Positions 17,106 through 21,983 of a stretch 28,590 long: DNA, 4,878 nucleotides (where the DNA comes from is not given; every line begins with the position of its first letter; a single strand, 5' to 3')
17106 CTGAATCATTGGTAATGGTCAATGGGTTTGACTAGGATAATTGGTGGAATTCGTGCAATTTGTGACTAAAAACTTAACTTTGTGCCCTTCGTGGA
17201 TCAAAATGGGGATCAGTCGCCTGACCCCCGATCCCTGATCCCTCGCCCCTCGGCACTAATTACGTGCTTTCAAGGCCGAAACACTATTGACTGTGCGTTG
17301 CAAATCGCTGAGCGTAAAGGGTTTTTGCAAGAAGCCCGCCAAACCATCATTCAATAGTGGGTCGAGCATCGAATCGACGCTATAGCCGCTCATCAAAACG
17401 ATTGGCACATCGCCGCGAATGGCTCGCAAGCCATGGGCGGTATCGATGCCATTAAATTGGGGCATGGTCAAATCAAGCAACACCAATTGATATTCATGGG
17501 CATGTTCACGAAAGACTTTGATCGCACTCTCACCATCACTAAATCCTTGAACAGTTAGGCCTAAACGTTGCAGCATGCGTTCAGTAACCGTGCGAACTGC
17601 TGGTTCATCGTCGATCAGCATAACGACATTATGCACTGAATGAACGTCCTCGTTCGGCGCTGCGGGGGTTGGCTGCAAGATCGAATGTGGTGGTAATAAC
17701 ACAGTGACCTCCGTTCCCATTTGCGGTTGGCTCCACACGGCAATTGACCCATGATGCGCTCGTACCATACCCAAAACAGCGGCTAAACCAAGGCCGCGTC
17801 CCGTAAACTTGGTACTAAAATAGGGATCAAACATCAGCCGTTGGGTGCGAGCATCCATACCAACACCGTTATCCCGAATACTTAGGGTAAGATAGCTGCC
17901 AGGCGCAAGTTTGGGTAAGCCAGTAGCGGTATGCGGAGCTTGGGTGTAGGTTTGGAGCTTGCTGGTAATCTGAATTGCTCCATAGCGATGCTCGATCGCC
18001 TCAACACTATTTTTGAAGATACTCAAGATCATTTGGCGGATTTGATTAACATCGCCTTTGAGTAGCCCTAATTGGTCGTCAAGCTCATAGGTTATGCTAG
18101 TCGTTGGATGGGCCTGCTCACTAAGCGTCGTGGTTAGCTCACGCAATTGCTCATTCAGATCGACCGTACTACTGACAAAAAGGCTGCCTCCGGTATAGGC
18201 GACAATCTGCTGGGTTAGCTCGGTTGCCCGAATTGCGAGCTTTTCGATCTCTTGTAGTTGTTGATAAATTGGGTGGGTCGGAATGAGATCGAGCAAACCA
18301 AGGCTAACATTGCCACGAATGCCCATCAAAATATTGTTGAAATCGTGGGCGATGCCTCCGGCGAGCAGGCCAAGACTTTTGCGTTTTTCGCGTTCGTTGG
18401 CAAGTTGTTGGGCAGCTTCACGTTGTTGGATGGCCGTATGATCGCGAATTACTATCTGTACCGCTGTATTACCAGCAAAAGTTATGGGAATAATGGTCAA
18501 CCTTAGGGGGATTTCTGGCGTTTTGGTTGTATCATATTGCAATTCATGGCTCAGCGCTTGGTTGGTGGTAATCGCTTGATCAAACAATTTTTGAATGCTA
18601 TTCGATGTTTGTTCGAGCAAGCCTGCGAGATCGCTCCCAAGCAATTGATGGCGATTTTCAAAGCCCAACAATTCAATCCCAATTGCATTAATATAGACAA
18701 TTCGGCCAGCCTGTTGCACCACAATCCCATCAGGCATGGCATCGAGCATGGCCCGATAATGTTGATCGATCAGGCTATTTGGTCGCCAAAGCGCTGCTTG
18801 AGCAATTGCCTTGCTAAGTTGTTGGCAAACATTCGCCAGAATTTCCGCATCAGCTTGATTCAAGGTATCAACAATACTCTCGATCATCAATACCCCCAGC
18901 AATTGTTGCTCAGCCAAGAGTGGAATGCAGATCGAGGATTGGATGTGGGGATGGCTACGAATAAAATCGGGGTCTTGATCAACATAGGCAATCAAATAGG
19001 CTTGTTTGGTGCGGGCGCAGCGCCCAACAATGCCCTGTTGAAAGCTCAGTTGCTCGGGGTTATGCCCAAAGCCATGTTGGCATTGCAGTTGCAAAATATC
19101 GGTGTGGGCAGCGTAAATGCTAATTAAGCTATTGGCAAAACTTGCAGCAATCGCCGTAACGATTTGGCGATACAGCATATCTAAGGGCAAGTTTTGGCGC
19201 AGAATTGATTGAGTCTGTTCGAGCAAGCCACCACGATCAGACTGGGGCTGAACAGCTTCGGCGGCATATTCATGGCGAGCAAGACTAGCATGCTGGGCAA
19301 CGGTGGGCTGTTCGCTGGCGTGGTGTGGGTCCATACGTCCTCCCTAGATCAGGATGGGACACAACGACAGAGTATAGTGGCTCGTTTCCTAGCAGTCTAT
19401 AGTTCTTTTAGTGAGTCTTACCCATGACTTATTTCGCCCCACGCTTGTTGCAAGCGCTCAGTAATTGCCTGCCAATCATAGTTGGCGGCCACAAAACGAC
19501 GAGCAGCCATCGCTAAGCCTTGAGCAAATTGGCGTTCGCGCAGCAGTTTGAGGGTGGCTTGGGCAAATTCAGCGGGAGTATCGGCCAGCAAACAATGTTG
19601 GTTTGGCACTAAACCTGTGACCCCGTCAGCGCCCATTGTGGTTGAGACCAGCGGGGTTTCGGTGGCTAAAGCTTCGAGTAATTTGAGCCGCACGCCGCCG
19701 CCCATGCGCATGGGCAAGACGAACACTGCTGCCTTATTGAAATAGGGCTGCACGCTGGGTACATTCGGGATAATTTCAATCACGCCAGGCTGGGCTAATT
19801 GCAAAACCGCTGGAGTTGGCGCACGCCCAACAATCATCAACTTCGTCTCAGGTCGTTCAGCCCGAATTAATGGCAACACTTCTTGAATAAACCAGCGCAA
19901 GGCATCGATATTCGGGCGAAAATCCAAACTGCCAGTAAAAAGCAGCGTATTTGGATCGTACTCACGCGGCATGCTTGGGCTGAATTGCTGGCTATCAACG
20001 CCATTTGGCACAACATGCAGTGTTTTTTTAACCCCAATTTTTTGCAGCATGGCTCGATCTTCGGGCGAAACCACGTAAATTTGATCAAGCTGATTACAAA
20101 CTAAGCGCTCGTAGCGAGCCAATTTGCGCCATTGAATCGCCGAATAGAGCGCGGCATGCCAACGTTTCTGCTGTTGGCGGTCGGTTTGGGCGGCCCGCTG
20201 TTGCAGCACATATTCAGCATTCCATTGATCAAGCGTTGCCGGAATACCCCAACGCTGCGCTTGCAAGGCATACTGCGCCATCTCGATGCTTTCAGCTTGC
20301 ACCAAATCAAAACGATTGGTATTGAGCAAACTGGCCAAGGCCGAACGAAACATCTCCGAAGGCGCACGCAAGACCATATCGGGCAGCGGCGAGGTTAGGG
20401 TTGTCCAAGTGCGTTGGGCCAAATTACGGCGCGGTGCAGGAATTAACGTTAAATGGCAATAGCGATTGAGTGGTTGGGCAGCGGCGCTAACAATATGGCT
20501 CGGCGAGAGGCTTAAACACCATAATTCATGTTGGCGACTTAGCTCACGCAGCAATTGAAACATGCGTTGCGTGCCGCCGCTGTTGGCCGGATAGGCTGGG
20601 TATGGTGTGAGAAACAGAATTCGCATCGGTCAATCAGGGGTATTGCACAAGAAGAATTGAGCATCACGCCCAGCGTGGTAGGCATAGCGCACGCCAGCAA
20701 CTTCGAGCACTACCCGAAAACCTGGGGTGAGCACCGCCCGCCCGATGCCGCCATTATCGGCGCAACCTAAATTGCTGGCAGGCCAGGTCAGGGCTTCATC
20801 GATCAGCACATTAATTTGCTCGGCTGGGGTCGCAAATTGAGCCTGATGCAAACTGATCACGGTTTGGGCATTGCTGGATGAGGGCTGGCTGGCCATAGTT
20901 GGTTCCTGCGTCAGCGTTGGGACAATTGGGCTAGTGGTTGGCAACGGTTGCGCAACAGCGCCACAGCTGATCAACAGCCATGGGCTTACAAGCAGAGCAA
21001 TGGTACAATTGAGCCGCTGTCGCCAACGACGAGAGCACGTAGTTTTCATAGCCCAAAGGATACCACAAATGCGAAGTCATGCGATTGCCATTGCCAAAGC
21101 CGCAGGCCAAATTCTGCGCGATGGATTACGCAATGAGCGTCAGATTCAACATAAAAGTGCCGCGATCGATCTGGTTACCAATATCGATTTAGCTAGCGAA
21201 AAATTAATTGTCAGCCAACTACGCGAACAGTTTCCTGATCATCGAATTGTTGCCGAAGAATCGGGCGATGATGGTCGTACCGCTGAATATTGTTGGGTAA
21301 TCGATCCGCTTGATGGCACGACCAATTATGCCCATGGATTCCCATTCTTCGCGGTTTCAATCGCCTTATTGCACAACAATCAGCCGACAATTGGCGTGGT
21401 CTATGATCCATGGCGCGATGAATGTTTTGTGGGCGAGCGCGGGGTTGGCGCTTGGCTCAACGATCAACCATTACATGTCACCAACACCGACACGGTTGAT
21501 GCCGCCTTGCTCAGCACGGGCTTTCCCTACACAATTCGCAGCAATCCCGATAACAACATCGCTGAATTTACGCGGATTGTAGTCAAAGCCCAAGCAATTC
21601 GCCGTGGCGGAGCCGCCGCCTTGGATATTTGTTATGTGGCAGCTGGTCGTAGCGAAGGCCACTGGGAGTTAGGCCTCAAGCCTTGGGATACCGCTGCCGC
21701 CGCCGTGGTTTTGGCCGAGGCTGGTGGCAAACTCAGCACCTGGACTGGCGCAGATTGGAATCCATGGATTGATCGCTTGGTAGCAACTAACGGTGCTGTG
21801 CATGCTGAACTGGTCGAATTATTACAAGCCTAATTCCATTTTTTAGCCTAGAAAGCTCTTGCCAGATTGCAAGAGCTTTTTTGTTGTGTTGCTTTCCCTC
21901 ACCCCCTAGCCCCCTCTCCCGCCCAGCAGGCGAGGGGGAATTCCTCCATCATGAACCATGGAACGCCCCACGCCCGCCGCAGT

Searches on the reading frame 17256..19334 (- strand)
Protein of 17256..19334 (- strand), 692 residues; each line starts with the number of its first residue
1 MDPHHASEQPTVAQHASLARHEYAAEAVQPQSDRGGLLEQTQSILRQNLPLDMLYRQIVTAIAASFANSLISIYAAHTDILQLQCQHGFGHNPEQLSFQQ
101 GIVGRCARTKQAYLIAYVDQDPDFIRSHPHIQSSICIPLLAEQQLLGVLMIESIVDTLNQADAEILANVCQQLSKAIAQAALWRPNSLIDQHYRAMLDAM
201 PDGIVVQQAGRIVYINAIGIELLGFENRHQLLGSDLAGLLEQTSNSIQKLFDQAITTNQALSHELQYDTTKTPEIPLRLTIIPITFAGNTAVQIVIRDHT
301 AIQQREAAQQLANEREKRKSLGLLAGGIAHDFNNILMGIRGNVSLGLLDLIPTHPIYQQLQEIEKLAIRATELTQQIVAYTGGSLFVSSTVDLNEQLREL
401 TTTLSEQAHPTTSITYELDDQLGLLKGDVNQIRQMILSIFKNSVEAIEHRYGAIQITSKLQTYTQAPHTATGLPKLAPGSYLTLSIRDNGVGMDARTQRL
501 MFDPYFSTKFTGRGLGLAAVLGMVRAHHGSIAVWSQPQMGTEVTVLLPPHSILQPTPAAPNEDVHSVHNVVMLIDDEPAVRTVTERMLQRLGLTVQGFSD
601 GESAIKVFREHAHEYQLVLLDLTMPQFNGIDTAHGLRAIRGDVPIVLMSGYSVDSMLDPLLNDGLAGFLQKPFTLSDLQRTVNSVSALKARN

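Call 33: search_protein_families(library=pfam, proteins=[window:17256-19334:-], max_evalue=0.001)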
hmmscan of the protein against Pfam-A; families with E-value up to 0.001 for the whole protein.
window:17256-19334:- (692 aa): 9 families
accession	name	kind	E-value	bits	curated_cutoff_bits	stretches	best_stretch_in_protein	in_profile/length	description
PF00072.30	Response_reg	-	4.1e-22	78.9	30.2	1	571-682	1-110/111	Response regulator receiver domain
PF02518.31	HATPase_c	-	3.7e-15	56.8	26.4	1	427-549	1-109/111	Histidine kinase-, DNA gyrase B-, and HSP90-like ATPase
PF01590.32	GAF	-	1.6e-12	48.6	22.4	1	51-177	2-133/133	GAF domain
PF13185.12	GAF_2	-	1.3e-10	42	28.6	1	86-177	40-135/136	GAF domain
PF00989.32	PAS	-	4.7e-10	39.9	22.6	1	191-298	1-112/113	PAS fold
PF13426.13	PAS_9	-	2.2e-09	37.9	27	1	201-300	1-102/103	PAS domain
PF13188.13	PAS_8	-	5.4e-09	36.1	21.8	1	192-250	2-60/65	PAS domain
PF13492.12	GAF_3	-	1.7e-08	35.3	27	1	54-178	5-128/129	GAF domain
PF00512.31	HisKA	-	0.00018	22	26.9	0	322-377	3-57/66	His Kinase A (phospho-acceptor) domain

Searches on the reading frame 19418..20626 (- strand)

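Call 33: search_protein_families(library=pfam, proteins=[window:19418-20626:-], max_evalue=0.001)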
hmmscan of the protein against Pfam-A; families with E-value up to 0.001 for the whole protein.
window:19418-20626:- (402 aa): 5 families
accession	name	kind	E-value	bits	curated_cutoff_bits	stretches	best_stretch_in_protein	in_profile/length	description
PF13692.12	Glyco_trans_1_4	-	5.2e-25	88.8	27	1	226-363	2-141/142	Glycosyl transferases group 1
PF13439.12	Glyco_transf_4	-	7.1e-13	49.4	28.5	1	17-213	3-169/170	Glycosyltransferase Family 4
PF13579.12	Glyco_trans_4_4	-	1.2e-09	39.2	29.7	1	21-209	6-158/158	Glycosyl transferase 4-like domain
PF13524.12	Glyco_trans_1_2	-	5.9e-08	33.2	25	1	288-393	34-143/144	Glycosyl transferase-like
PF00534.26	Glycos_transf_1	-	8.9e-08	32.3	26.4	1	222-376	12-170/172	Glycosyl transferases group 1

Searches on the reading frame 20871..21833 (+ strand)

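Call 33: search_protein_families(library=pfam, proteins=[window:20871-21833:+], max_evalue=0.001)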
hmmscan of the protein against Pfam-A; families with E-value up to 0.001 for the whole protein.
window:20871-21833:+ (320 aa): 1 family
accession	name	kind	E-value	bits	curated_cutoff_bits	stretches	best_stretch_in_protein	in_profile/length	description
PF00459.30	Inositol_P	-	3.1e-69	233.9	27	1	66-318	4-266/271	Inositol monophosphatase family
